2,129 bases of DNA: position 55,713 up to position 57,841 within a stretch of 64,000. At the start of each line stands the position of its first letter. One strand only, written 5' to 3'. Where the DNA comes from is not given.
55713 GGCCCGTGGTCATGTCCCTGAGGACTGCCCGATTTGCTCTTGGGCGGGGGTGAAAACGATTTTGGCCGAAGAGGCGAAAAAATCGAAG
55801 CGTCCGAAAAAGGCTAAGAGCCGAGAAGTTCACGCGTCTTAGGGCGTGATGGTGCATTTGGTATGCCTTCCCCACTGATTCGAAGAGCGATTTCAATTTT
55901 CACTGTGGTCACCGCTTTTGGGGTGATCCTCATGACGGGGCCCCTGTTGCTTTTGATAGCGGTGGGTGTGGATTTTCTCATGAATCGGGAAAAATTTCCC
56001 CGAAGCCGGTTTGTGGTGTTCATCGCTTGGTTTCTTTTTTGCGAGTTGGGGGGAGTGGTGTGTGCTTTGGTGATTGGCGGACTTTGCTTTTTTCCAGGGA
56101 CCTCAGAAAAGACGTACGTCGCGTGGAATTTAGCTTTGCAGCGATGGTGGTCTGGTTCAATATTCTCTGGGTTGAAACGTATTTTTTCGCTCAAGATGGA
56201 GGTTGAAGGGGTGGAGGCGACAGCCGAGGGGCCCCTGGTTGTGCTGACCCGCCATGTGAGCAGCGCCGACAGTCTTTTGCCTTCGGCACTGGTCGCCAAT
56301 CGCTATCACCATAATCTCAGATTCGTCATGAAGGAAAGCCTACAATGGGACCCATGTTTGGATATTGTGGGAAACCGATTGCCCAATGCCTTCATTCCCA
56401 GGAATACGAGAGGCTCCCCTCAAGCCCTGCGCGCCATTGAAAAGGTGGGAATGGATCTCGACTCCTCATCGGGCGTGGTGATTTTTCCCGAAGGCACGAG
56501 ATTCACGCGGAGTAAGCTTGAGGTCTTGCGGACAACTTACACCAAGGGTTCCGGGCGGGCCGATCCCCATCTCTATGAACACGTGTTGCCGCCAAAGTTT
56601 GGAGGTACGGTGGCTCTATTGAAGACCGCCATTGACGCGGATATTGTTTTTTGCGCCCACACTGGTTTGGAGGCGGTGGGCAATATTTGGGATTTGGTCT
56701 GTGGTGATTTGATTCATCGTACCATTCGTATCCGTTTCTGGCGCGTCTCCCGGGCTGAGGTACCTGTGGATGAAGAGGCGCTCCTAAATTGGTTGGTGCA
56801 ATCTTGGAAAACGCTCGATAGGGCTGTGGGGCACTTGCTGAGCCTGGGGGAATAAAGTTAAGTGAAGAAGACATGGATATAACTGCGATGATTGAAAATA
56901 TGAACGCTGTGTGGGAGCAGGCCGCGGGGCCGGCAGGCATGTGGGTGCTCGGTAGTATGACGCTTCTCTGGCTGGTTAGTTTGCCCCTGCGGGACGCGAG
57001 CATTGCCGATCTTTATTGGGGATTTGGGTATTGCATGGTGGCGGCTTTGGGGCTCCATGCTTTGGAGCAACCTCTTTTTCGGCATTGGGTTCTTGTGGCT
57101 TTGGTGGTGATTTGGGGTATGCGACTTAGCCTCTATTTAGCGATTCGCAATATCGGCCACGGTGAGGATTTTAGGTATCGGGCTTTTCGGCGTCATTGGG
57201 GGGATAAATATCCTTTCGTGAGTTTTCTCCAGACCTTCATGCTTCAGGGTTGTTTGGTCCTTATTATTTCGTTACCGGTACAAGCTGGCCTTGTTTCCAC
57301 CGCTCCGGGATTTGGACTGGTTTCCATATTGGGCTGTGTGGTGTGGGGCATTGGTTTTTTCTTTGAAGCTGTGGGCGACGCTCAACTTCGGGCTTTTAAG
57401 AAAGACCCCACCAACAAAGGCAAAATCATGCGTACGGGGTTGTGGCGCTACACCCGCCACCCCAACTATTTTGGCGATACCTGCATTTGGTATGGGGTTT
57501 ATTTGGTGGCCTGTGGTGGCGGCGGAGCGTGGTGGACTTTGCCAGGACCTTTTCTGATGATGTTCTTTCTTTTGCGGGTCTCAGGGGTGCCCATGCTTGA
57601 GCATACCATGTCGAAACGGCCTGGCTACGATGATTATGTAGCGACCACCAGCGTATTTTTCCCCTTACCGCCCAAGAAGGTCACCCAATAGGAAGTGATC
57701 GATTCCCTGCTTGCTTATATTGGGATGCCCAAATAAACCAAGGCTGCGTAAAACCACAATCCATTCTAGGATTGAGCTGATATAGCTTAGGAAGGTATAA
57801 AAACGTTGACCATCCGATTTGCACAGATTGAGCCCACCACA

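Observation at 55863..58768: Acyltransferase - ICMT/DUF1295-like - radical SAM/SPASM (TTG start) cluster with no visible precursor peptide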

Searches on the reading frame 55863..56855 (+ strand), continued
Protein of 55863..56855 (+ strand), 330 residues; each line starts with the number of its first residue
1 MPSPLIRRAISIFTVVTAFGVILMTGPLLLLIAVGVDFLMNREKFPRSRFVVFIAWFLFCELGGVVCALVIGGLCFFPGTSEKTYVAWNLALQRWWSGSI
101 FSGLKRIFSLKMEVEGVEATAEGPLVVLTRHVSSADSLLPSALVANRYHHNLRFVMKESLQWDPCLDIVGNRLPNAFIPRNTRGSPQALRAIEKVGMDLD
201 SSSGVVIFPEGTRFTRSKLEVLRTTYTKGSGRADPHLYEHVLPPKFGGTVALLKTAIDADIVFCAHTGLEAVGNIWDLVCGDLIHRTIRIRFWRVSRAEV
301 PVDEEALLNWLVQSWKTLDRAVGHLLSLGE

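Call 62: find_encoding_contigs(protein=P0221, flank=3500, max_places=3)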
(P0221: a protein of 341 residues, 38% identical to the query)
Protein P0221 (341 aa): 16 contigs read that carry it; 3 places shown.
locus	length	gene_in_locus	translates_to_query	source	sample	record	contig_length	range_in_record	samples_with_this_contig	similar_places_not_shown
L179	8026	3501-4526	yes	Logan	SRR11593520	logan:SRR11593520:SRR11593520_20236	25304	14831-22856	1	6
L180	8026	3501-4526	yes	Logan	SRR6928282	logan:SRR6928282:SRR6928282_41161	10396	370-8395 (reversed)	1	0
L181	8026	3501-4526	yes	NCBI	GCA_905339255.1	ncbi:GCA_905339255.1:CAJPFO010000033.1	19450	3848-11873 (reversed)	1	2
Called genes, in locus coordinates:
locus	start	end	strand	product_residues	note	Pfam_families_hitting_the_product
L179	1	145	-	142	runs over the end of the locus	PF04134:DCC1-like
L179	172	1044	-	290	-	PF00376:MerR (weak), PF12728:HTH_17, PF02607:B12-binding_2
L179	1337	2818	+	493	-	PF04542:Sigma70_r2, PF04539:Sigma70_r3, PF04545:Sigma70_r4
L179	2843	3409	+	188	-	PF16036:Chalcone_3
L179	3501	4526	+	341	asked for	PF01553:Acyltransferase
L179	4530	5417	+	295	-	PF06966:DUF1295, PF02544:Steroid_dh (weak)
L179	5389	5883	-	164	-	-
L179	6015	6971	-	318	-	PF02628:COX15-CtaA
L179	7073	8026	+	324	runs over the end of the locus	PF00005:ABC_tran, PF13304:AAA_21, PF13732:DrrA1-3_C (weak)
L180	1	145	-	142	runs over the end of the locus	PF04134:DCC1-like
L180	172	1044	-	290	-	PF00376:MerR (weak), PF12728:HTH_17, PF02607:B12-binding_2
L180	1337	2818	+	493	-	PF04542:Sigma70_r2, PF04539:Sigma70_r3, PF04545:Sigma70_r4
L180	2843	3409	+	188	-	PF16036:Chalcone_3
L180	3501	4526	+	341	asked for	PF01553:Acyltransferase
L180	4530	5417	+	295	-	PF06966:DUF1295, PF02544:Steroid_dh (weak)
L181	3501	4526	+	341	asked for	PF01553:Acyltransferase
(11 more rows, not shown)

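Call 65: search_protein_families(library=padloc, proteins=[window:55863-56852:+], max_evalue=0.001)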
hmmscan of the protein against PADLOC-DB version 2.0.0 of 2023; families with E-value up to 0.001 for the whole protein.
window:55863-56852:+ (330 aa): 0 families

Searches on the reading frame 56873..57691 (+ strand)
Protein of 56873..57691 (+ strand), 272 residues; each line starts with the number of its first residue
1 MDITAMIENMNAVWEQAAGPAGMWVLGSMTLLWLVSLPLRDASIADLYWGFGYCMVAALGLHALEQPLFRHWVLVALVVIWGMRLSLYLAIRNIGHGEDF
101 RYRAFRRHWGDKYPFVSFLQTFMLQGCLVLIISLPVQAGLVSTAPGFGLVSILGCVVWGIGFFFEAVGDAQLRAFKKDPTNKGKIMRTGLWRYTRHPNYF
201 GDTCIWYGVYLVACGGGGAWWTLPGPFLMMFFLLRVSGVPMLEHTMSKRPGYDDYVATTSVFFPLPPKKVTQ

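Call 3: search_protein_families(library=pfam, proteins=[window:56873-57691:+], max_evalue=0.01)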
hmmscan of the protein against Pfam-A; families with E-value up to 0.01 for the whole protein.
window:56873-57691:+ (272 aa): 4 families
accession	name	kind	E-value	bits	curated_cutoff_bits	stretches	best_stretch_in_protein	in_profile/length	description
PF06966.17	DUF1295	-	1.3e-71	241.3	20.4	1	32-259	1-235/235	Protein of unknown function (DUF1295)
PF02544.21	Steroid_dh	-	6.6e-09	36.3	22.6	1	152-218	43-109/150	3-oxo-5-alpha-steroid 4-dehydrogenase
PF04191.18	PEMT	-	0.00013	22.8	25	1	176-224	40-81/105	Phospholipid methyltransferase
PF04140.19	ICMT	-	0.00019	22.2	24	1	182-205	32-55/95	Isoprenylcysteine carboxyl methyltransferase (ICMT) family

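Call 4: search_protein_families(library=ncbifam, proteins=[window:56873-57691:+], max_evalue=0.01)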
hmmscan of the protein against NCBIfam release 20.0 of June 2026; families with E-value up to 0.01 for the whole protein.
window:56873-57691:+ (272 aa): 0 families

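Call 24: find_related_loci(query=window:56873-57688:+, collection=metagenome_contigs, flank=5000)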
Query window:56873-57688:+ (272 aa) in metagenome_contigs; peptide patterns used: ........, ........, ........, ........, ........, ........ (x = any residue, [..] = any of these).
194 stretches matched a pattern; 92 encode a relative of the query (tblastn E <= 1e-3); the best 80 are kept; 80 distinct loci.
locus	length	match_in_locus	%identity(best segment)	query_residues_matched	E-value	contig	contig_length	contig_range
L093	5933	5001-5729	51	29-270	1e-79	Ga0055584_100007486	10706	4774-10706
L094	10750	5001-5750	51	22-269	2e-79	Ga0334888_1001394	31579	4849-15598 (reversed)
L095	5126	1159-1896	54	25-269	6e-79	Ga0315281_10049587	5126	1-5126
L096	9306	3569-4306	53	25-269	1e-78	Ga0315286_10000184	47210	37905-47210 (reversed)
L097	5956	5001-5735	53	25-268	1e-77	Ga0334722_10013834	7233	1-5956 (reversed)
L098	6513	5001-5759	49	19-269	1e-77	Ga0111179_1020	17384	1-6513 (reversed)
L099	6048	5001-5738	52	25-269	3e-77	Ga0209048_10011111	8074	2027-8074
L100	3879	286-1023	52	19-263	4e-77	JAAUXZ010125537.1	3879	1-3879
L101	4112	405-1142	51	25-269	5e-77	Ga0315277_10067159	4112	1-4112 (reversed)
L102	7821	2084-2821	51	25-269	4e-76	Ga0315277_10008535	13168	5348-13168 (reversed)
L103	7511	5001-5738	51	25-269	4e-76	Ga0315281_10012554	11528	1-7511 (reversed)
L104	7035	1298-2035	52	25-269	6e-76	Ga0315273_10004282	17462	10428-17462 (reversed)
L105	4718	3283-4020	50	25-269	8e-76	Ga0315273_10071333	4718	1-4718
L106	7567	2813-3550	52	25-269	6e-76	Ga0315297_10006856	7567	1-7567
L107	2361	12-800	48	5-269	1e-77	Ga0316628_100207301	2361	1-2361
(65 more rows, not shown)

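Call 65: search_protein_families(library=padloc, proteins=[window:56873-57688:+], max_evalue=0.001)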
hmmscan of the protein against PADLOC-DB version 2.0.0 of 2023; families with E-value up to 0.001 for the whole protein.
window:56873-57688:+ (272 aa): 0 families
